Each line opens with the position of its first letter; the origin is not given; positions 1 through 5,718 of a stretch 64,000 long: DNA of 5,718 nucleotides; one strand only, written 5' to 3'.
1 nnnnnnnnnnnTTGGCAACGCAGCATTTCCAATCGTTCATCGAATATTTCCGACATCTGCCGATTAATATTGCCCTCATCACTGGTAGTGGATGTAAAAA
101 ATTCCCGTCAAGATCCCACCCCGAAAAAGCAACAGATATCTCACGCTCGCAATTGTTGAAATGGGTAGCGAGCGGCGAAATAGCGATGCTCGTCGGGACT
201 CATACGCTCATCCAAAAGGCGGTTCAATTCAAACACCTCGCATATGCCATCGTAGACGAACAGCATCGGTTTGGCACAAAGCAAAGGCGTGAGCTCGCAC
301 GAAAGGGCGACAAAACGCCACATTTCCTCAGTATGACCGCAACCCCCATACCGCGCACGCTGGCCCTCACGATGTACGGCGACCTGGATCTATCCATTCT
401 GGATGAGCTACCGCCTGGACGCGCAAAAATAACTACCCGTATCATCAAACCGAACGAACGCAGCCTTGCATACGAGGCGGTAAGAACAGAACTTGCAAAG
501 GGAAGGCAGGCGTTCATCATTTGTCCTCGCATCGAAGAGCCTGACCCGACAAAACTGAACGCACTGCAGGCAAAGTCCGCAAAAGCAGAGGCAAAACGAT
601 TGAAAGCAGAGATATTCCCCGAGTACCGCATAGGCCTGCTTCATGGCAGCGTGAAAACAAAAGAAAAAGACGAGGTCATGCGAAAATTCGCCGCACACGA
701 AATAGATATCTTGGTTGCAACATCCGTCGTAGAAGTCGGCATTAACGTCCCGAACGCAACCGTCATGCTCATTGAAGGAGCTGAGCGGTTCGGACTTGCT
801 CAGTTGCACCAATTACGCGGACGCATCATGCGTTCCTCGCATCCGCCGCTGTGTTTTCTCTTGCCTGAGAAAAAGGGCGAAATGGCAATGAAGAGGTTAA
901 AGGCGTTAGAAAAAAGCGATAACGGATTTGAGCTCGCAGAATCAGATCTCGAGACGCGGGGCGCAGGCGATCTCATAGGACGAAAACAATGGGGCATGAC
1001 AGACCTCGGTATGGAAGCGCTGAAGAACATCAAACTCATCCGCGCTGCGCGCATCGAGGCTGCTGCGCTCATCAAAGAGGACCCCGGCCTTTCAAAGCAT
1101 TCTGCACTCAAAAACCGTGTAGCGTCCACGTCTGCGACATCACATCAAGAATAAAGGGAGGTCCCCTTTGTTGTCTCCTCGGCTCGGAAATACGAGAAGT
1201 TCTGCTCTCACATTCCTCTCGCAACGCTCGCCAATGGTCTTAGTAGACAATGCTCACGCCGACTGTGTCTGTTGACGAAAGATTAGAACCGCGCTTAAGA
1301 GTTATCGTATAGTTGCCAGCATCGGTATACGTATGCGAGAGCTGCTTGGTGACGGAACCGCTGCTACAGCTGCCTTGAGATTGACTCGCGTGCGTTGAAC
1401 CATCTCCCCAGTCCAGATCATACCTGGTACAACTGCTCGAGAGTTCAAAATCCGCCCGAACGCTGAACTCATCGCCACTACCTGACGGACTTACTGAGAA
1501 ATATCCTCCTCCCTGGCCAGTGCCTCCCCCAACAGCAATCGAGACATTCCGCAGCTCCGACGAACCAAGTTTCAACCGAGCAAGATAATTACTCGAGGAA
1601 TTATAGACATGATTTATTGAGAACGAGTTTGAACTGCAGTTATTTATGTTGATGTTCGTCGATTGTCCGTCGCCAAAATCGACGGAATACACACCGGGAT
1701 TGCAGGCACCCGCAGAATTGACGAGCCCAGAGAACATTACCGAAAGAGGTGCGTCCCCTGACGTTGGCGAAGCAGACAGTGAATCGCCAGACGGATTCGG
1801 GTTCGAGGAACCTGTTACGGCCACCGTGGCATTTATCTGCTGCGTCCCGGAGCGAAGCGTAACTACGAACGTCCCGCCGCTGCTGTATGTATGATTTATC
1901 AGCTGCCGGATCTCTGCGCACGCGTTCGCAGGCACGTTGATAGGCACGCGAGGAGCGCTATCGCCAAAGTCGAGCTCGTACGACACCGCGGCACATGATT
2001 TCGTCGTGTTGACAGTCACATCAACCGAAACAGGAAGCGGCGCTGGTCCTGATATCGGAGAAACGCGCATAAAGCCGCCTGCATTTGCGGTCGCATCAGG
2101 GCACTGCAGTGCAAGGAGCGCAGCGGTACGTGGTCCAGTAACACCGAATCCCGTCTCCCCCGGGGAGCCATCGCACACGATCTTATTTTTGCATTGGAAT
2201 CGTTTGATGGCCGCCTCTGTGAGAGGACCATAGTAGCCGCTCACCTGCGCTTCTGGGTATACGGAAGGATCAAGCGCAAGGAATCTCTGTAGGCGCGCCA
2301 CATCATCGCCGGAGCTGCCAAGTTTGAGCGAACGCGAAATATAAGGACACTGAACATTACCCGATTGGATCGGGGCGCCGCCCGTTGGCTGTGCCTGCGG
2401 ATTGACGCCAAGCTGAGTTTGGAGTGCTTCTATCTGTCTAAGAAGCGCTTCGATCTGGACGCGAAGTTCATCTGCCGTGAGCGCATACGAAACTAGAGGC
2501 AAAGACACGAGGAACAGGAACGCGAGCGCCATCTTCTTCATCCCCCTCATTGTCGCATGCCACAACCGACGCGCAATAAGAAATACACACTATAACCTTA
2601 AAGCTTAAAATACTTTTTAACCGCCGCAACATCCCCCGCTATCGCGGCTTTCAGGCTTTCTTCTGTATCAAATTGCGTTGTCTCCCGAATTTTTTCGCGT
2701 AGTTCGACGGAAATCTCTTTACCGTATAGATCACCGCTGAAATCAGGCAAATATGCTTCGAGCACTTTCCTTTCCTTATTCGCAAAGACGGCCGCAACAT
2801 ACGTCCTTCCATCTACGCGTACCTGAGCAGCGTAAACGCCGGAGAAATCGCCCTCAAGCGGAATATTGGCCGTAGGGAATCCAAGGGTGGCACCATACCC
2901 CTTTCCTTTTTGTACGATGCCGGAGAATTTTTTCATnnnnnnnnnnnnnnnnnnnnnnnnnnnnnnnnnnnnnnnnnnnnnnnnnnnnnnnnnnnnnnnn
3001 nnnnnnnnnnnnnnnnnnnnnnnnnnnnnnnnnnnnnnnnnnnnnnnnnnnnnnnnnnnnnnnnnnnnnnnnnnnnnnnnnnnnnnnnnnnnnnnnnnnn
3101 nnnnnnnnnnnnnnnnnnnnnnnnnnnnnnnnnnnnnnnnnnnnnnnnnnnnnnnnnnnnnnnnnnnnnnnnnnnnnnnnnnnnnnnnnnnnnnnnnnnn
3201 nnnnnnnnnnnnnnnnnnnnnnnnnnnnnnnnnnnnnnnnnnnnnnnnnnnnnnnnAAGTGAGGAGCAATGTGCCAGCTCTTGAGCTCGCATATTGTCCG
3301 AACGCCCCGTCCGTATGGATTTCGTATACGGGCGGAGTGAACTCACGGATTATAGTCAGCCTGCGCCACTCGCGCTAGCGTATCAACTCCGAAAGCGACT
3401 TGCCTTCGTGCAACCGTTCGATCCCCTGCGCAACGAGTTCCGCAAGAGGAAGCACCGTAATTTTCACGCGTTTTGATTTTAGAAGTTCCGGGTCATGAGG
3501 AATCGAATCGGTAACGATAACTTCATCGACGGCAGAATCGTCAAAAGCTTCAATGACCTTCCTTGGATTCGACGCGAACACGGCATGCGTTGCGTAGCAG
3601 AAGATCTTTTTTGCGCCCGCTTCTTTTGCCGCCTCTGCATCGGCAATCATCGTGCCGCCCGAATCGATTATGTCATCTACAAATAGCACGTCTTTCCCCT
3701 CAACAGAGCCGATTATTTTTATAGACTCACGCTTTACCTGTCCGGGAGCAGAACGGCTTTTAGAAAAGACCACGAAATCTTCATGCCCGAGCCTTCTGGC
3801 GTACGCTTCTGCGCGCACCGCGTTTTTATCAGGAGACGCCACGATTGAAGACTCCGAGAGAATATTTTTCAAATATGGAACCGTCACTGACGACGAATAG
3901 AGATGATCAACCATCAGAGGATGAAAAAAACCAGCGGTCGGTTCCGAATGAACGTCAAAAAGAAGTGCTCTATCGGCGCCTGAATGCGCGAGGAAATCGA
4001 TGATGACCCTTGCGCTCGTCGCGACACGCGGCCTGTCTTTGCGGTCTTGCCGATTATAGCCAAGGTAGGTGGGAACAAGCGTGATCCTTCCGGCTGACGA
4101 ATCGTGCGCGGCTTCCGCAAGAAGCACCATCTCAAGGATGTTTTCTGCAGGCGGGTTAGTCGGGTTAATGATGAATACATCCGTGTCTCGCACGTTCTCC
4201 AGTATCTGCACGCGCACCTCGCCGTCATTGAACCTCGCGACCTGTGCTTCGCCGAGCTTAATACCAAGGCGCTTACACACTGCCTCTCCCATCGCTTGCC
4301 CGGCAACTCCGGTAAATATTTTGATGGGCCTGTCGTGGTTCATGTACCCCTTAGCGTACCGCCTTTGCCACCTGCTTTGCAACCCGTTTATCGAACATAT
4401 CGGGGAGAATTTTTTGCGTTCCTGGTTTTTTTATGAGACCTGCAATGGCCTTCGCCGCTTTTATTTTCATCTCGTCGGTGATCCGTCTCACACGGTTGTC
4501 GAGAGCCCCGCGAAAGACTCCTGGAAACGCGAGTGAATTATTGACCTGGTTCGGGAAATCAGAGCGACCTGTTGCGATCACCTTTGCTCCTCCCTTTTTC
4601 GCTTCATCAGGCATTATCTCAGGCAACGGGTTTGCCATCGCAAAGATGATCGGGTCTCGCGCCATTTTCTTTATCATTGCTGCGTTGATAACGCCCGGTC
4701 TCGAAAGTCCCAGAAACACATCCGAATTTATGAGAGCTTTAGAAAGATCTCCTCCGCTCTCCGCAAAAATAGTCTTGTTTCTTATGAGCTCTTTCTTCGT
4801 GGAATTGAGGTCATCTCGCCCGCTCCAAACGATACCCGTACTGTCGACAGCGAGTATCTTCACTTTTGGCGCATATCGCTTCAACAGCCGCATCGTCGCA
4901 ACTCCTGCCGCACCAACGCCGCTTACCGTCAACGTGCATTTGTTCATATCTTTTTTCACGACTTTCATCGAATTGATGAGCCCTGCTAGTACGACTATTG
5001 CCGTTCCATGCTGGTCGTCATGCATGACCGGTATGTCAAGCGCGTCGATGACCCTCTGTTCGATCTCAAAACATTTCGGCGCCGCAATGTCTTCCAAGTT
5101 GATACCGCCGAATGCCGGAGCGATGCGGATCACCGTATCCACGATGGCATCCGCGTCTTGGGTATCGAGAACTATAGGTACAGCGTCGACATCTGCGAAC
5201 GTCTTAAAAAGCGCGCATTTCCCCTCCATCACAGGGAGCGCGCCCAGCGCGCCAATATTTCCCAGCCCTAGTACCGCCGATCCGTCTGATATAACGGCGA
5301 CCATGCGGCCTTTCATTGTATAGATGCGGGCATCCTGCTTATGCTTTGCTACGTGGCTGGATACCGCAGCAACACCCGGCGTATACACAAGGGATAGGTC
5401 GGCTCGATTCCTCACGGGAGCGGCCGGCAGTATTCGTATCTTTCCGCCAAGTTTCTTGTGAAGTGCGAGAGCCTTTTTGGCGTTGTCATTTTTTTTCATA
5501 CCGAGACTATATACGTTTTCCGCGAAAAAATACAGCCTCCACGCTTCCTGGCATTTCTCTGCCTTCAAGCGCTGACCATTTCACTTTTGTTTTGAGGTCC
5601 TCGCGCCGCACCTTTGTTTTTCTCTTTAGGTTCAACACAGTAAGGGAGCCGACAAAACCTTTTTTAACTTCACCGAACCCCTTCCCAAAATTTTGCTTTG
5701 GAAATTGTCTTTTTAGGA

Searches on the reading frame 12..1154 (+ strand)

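Call 74: search_protein_families(library=pfam, proteins=[window:12-1154:+], max_evalue=0.00001)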
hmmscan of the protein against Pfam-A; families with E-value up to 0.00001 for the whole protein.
window:12-1154:+ (380 aa): 3 families
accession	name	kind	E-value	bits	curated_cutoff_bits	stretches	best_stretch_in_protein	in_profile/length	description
PF00271.37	Helicase_C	-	1e-18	68.1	23.5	1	157-275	6-109/110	Helicase conserved C-terminal domain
PF00270.35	DEAD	-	1.2e-08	35.3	26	1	2-117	58-164/167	DEAD/DEAH box helicase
PF19833.4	RecG_dom3_C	-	1.9e-07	31.4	26.8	1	303-362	2-63/87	ATP-dependent DNA helicase RecG, domain 3, C-terminal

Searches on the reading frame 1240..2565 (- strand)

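Call 74: search_protein_families(library=pfam, proteins=[window:1240-2565:-], max_evalue=0.00001)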
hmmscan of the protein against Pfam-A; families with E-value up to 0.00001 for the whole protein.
window:1240-2565:- (441 aa): 3 families
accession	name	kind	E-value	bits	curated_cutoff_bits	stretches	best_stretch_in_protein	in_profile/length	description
PF00801.26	PKD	-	7e-17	61.6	23.5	0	366-433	18-73/80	PKD domain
PF18911.6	PKD_4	-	2.9e-16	59.7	27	0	366-424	19-67/85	PKD domain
PF01471.23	PG_binding_1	-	3.8e-07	30.6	23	1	85-137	1-51/57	Putative peptidoglycan binding domain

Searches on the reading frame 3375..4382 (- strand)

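Call 74: search_protein_families(library=pfam, proteins=[window:3375-4382:-], max_evalue=0.00001)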
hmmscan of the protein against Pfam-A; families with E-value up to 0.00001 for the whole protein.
window:3375-4382:- (335 aa): 3 families
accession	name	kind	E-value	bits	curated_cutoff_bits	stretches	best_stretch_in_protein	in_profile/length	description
PF13793.12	Pribosyltran_N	-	2.2e-36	124.7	25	1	20-135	1-117/117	N-terminal domain of ribose phosphate pyrophosphokinase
PF14572.12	Pribosyl_synth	-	5.8e-24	85.5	27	1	217-335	69-184/184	Phosphoribosyl synthetase-associated domain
PF00156.33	Pribosyltran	-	3.5e-12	46.3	26.3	1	184-268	37-126/158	Phosphoribosyl transferase domain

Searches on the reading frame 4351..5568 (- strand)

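Call 74: search_protein_families(library=pfam, proteins=[window:4351-5568:-], max_evalue=0.00001)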
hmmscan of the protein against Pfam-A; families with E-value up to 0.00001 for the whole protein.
window:4351-5568:- (405 aa): 2 families
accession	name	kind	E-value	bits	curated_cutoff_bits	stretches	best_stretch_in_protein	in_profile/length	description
PF00390.24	malic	-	5.2e-29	101.8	23.1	1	42-172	2-180/182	Malic enzyme, N-terminal domain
PF03949.21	Malic_M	-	1.1e-24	87.6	23.5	1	188-404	3-253/258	Malic enzyme, NAD binding domain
